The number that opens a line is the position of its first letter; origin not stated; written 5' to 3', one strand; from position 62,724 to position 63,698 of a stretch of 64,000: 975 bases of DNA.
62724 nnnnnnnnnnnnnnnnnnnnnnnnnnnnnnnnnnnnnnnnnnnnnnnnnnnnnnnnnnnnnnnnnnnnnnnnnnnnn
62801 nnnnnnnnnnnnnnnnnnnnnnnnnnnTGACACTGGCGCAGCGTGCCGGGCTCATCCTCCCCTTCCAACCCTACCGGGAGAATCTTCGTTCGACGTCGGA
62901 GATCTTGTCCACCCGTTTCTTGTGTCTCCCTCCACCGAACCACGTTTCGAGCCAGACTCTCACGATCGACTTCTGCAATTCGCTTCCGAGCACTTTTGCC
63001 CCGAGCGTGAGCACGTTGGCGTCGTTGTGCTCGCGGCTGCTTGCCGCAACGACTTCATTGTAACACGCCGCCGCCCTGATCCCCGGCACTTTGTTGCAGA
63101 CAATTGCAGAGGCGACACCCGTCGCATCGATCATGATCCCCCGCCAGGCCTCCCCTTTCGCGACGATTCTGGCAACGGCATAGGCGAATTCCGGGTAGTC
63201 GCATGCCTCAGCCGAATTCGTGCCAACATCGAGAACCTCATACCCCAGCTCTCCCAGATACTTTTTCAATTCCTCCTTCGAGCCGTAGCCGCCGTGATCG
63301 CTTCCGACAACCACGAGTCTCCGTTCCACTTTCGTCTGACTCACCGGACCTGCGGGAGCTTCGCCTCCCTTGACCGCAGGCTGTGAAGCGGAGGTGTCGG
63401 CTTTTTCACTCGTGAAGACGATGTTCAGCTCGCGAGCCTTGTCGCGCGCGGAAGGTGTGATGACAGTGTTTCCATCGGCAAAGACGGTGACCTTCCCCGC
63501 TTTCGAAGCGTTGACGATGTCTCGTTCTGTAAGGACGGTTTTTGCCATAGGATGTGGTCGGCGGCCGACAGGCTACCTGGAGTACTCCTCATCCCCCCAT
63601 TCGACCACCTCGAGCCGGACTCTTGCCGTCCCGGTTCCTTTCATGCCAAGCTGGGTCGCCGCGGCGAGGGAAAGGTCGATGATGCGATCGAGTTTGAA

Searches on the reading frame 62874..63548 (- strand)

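Call 9: search_protein_families(library=pfam, proteins=[window:62874-63548:-], max_evalue=0.001)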
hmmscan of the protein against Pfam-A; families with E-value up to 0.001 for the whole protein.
window:62874-63548:- (225 aa): 1 family
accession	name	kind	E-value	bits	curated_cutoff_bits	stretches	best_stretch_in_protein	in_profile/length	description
PF02502.23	LacAB_rpiB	-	1.4e-51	174.5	24.7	1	79-216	1-138/138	Ribose/Galactose Isomerase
